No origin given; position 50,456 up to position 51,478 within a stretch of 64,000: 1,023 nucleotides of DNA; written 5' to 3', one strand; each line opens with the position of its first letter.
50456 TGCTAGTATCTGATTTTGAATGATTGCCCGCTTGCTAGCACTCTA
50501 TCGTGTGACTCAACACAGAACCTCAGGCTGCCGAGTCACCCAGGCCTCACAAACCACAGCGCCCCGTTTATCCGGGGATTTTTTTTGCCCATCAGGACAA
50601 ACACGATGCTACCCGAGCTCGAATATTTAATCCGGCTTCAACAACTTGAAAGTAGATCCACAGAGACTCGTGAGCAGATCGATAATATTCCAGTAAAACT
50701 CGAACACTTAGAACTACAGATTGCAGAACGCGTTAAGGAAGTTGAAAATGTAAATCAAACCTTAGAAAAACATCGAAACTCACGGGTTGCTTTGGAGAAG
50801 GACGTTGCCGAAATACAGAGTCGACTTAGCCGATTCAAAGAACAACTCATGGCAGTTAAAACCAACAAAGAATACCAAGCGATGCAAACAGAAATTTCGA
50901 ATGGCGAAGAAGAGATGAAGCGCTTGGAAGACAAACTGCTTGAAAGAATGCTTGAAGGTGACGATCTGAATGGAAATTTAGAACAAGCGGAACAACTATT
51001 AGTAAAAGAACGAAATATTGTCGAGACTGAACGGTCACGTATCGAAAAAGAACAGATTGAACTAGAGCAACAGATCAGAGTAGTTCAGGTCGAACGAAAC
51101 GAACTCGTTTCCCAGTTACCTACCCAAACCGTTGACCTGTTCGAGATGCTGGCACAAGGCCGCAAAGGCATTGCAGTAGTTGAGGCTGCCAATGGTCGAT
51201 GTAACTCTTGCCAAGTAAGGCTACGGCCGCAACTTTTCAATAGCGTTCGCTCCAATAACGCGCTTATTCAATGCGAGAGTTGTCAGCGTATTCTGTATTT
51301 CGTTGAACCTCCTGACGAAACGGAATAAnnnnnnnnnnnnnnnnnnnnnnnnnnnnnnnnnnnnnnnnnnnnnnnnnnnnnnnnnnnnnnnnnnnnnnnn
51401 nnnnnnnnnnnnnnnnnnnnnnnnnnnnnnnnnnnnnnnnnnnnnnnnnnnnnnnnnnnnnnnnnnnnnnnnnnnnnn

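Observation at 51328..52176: Single-ORF fusion of RNase HI with holo-ACP synthase (AcpS), downstream of a COG1579 zinc-ribbon gene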

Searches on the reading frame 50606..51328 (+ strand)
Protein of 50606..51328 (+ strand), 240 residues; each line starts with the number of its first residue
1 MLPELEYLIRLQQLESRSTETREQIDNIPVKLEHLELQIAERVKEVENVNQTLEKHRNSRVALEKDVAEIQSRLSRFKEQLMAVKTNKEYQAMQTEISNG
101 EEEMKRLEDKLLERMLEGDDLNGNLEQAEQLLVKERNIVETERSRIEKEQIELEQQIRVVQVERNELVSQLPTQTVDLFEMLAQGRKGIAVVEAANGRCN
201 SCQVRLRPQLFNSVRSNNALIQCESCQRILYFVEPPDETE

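Call 3: search_protein_families(library=pfam, proteins=[window:50606-51328:+], max_evalue=0.01)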
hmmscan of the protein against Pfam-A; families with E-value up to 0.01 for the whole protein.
window:50606-51328:+ (240 aa): 3 families
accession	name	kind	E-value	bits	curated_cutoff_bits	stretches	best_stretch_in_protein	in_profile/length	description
PF02591.20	Zn_ribbon_9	-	8.3e-09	35.8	29.1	1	198-230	1-33/33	C4-type zinc ribbon domain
PF24481.2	CT398_CC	-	1.1e-08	35.6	27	1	10-184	7-177/180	CT398-like coiled coil hairpin domain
PF24922.1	ACBP4_C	-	0.0061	17.2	31.2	1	12-104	13-99/105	Acyl-CoA-binding domain-containing protein 4-6, C-terminal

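Call 4: search_protein_families(library=ncbifam, proteins=[window:50606-51328:+], max_evalue=0.01)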
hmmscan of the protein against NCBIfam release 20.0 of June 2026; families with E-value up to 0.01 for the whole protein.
window:50606-51328:+ (240 aa): 10 families
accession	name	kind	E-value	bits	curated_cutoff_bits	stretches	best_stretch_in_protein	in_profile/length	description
NF047363.1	Zn_ribbon_CdsZ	equivalog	1.1e-19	70.9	275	1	22-235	29-235/251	zinc ribbon domain regulatory protein CdsZ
TIGR02169.1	SMC_prok_A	equivalog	1.2e-08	33.2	729.4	1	10-198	317-502/1165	chromosome segregation protein SMC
TIGR02168.1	SMC_prok_B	equivalog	7.3e-06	24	567.35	1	11-184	737-911/1181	chromosome segregation protein SMC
NF033930.1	pneumo_PspA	exception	7e-05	21.7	850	1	11-168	159-321/659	pneumococcal surface protein A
NF045487.1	ASRP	equivalog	9.9e-05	21.1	300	1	10-183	318-492/593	archaea-specific SMC-related protein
TIGR04523.1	Mplasa_alph_rch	subfamily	0.00018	19.6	270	1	12-172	506-662/745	helix-rich protein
NF042955.1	Ppl_antiphage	equivalog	0.0013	16.8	1000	1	10-169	464-625/882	anti-phage protein Ppl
NF002572.0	PRK02224.1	equivalog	0.0025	16.2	1087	1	13-158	318-436/888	DNA double-strand break repair ATPase Rad50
NF041034.1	Rad50_Sulf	equivalog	0.0065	14.4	1000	0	21-166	543-688/872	DNA double-strand break repair ATPase Rad50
NF008438.0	PRK11281.1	equivalog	0.0082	13.9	991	1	19-161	39-254/1113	mechanosensitive channel MscK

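Call 32: search_solved_structures(query=window:50606-51325:+, max_evalue=0.01)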
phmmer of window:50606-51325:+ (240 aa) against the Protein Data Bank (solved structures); distinct sequences matched with E-value up to 0.01: 3.
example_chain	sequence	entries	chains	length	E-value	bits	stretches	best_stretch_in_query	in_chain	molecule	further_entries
4ilo_A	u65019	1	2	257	9.6e-15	58.2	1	8-234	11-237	CT398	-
3na7_A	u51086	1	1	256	6.5e-07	32.6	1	47-232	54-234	HP0958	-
5y05_A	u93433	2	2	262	4.4e-05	26.6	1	10-233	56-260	msmeg_4306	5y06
